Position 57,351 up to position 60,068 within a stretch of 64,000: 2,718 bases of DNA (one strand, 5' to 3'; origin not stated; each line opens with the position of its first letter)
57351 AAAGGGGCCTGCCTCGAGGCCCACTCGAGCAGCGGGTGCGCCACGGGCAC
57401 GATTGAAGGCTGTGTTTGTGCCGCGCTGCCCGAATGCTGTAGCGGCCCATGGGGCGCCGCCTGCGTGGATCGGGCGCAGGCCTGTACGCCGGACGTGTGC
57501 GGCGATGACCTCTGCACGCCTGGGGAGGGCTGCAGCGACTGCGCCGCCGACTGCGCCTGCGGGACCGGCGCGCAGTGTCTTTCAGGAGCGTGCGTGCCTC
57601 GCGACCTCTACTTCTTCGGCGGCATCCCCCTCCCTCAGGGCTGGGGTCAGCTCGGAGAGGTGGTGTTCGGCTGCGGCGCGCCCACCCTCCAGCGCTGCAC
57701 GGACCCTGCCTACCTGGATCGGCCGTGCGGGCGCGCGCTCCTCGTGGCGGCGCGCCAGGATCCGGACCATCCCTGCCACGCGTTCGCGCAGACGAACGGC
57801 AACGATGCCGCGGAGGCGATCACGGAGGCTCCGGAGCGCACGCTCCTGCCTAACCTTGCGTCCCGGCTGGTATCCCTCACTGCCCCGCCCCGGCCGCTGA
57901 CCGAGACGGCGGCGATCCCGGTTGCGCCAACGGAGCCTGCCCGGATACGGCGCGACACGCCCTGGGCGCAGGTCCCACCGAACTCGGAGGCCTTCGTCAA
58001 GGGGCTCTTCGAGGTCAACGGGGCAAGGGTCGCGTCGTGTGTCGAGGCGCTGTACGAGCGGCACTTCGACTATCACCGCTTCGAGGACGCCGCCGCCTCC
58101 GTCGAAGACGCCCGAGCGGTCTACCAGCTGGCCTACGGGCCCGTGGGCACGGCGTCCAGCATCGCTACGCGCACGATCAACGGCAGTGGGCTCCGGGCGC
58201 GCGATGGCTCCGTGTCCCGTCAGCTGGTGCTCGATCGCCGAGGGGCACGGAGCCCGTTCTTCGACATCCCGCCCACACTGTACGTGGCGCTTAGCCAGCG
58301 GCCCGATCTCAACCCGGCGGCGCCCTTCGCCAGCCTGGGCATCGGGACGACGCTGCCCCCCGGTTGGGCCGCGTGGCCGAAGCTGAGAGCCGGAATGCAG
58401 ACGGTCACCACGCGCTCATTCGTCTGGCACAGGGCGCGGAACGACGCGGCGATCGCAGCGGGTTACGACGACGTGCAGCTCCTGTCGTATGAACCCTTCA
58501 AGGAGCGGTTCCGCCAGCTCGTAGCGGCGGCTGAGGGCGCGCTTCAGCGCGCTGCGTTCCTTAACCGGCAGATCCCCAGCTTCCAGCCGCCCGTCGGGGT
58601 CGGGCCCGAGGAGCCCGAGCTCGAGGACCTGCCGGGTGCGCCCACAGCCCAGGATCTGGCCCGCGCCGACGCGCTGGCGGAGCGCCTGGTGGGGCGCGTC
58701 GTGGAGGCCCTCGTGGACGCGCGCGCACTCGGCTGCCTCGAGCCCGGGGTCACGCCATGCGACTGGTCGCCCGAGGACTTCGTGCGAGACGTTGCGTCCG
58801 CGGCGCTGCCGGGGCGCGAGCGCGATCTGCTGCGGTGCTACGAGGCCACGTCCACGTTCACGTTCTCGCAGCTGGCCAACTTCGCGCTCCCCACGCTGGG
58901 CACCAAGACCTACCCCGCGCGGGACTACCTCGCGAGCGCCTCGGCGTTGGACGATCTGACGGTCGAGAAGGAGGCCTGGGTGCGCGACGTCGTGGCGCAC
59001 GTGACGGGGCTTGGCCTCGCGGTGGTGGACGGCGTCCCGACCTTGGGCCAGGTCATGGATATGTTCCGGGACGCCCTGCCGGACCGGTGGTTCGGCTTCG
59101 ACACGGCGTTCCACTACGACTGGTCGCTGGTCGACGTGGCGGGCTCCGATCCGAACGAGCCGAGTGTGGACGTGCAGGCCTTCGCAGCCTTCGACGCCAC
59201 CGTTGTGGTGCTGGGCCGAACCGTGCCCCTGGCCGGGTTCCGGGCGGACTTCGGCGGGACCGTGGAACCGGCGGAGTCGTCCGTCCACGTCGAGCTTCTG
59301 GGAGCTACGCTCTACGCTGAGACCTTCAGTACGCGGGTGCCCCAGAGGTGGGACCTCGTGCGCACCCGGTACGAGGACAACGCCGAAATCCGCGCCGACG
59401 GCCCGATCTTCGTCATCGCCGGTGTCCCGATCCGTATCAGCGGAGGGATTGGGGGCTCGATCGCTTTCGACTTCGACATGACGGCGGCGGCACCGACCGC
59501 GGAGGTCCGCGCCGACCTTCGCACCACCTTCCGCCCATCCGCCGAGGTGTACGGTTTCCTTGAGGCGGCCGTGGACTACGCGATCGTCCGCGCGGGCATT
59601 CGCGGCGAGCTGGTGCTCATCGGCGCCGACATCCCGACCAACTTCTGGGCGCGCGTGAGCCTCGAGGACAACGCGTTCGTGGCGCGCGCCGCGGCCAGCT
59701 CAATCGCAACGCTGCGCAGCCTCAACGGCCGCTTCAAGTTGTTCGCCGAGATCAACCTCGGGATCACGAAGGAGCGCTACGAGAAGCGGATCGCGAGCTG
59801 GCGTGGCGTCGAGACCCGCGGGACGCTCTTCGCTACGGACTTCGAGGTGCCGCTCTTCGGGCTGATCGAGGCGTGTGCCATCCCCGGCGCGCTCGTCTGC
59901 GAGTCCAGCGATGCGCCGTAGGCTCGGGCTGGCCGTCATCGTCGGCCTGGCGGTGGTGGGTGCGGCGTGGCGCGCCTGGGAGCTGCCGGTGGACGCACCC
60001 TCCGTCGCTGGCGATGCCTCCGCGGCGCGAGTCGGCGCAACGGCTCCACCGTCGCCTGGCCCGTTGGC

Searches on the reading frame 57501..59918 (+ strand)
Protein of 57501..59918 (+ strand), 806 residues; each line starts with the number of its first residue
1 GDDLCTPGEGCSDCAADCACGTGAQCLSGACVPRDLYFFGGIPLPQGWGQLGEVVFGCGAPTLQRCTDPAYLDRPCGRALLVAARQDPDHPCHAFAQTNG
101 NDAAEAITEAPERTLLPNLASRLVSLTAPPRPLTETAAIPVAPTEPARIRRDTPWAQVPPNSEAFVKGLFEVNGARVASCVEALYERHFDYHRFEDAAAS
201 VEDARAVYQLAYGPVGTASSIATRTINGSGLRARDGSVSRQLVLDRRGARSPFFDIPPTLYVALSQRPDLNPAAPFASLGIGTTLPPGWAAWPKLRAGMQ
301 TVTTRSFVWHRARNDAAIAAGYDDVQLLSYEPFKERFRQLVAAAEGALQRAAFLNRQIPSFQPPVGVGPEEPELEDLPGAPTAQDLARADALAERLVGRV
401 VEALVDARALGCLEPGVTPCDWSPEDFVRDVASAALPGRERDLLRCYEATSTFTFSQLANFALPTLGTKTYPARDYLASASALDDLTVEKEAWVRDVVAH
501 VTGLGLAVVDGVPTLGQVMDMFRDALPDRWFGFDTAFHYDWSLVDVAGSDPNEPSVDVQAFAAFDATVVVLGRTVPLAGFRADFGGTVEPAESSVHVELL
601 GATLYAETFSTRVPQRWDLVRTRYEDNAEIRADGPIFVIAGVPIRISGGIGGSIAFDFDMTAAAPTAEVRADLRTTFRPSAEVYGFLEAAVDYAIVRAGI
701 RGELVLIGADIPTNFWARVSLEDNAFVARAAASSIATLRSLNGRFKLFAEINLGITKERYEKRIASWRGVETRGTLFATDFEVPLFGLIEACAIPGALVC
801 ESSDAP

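Call 25: search_protein_families(library=pfam, proteins=[window:57501-59918:+], max_evalue=10)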
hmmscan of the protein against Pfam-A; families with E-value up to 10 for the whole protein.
window:57501-59918:+ (806 aa): 0 families

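Call 36: find_homologous_proteins(query=window:57600-59918:+, max_evalue=0.001)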
Query window:57600-59918:+ (773 aa): 1 proteins with E <= 0.001 among 8000 candidates.
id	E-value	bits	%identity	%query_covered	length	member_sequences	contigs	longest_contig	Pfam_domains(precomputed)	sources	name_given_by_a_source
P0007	0.0e+0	1743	100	100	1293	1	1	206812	PF26780.1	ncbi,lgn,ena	-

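Call 50: find_homologous_proteins(query=A4, max_evalue=0.001)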
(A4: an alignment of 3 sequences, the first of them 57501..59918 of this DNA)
Query A4 (3 sequences) (806 aa, profile of the alignment): 2 proteins with E <= 0.001 among 8000 candidates.
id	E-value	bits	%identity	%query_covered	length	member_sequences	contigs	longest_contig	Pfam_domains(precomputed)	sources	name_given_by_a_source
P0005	0.0e+0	1455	43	100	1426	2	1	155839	-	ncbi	-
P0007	0.0e+0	1448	100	100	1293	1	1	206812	PF26780.1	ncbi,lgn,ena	-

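Call 67: predict_structure(alignment_id=A4)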
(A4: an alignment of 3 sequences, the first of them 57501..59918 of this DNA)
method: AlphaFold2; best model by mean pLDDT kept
length: 806 residues; sequences in the alignment: 3
mean_pLDDT: 46.1   pTM: 0.33
mean pLDDT of the five models: 46.1, 31.1, 29.0, 29.0, 28.3
residues with pLDDT >= 90: 0; 70-90: 33; 50-70: 265; < 50: 508
segments of 3 or more residues with pLDDT < 50: 1-61, 63-77, 79-184, 215-217, 227-229, 237-249, 272-289, 300-305, 359-380, 434-538, 540-552, 570-573, 590-592, 606-620, 632-646, 683-704, 738-789, 791-806
pLDDT, mean of each block of 10 residues (from residue 1): 36 40 41 34 30 40 47 46 44 44 37 35 31 26 27 30 33 36 50 53 56 51 51 51 48 58 61 41 45 51 50 70 65 74 67 53 38 42 63 71 70 64 65 48 42 29 24 25 34 45 38 34 37 44 42 53 56 52 57 50 46 41 55 43 46 61 59 56 41 37 51 63 59 53 42 32 26 26 37 45 33
secondary structure, 60 per line:
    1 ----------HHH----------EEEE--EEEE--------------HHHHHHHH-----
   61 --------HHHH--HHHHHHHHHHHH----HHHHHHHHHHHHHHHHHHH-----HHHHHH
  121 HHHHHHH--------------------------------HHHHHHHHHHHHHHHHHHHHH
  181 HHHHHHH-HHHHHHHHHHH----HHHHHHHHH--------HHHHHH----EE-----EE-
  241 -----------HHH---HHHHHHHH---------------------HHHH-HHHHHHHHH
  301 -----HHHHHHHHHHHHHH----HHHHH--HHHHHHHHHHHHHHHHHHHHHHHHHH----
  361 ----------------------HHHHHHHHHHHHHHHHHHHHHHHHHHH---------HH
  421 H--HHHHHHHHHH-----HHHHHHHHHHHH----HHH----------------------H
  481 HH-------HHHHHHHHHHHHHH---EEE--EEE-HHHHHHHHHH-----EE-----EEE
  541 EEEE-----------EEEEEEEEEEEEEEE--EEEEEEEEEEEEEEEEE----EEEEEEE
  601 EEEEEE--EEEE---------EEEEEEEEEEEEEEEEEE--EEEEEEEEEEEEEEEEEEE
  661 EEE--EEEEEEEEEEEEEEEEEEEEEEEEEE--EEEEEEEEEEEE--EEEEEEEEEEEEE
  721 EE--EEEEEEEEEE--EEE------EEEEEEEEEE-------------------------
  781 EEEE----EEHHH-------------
elements in order (helices of 4 or more, strands of 3 or more residues): E24-27 E30-33 H48-55 H69-72 H75-86 H91-109 H115-127 H160-187 H189-199 H204-212 H221-226 H258-265 H287-290 H292-300 H306-319 H324-328 H331-356 H383-409 H424-433 H439-450 H490-503 E507-509 E512-514 H516-525 E538-544 E556-570 E573-589 E594-606 E609-612 E622-639 E642-663 E666-691 E694-705 E708-722 E725-734 E737-739 E746-755 E781-784

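Call 76: search_solved_structures(query=A4, max_evalue=1)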
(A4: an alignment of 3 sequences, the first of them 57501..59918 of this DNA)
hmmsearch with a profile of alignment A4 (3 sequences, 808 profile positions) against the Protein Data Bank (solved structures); distinct sequences matched with E-value up to 1: 2.
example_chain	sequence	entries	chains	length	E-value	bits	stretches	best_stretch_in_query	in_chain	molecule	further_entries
2p3m_A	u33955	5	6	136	0.4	12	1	602-675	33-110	Riboflavin Kinase MJ0056 | RIBOFLAVIN KINASE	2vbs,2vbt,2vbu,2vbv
2oyn_A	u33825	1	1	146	0.48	11.8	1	602-675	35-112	Hypothetical protein MJ0056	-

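Call 80: fold_search(model_id=the predicted structure, library=pdb)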
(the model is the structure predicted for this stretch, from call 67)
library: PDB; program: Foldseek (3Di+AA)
matches with E <= 10: 416; with E <= 0.001: 0
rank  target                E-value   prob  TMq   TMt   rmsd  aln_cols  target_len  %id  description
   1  6i7s_H                9.0e-03  0.66  0.15  0.15  32.5       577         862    9  Microsomal triglyceride transfer protein (released 2019-08-21)
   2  6i7s_G                9.4e-03  0.60  0.16  0.15  33.6       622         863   10  Microsomal triglyceride transfer protein (released 2019-08-21)
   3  7nyc_D                3.4e-02  0.08  0.05  0.07  33.1       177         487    6  cryoEM structure of 3C9-sMAC (released 2021-10-06)
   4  8aa0_A                4.1e-02  0.25  0.10  0.09  32.6       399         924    9  Levan utilisation machinery (utilisome) with levan fructo-oligosaccharides DP 8-12 (released 2023-06-07)
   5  8a9y_A                4.8e-02  0.25  0.11  0.10  30.1       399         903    9  Substrate-free levan utilisation machinery (utilisome) (released 2023-06-07)
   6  9a84_A                5.3e-02  0.15  0.06  0.16  29.9       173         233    7  52-mer bacterial gasdermin pore model from Vitiosangium sp. (released 2024-03-22)
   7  7nyc_B                6.5e-02  0.06  0.04  0.05  34.2       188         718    9  cryoEM structure of 3C9-sMAC (released 2021-10-06)
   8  8b0f_D                7.2e-02  0.10  0.06  0.08  36.2       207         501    9  CryoEM structure of C5b8-CD59 (released 2023-02-22)
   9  8sl0                  7.6e-02  0.12  0.05  0.15  30.5       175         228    7  Structure of a bacterial gasdermin slinky-like oligomer (released 2023-05-17)
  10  9ens_A                9.3e-02  0.10  0.08  0.06  25.9       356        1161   10  Cleavage product of vitellogenin from the honey bee hemolymph (released 2025-03-26)
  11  8gtn_A                1.2e-01  0.10  0.05  0.16  26.4       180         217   10  Cryo-EM structure of the gasdermin B pore (released 2023-04-12)
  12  6zlt_B                1.3e-01  0.21  0.11  0.10  22.0       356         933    9  Open-open state of the Bt1762-Bt1763 levan transport system (released 2020-11-11)
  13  6vfe_A                1.3e-01  0.10  0.05  0.15  28.0       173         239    8  Gasdermin D pore (released 2021-04-21)
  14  9do6_F                1.4e-01  0.03  0.04  0.06  36.3       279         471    5  Membrane-spanning OlyA/PlyB pore complex focused refinement (released 2025-09-24)
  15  8b0g_C                1.5e-01  0.03  0.03  0.04  34.3       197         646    6  2C9, C5b9-CD59 structure (released 2023-02-22)
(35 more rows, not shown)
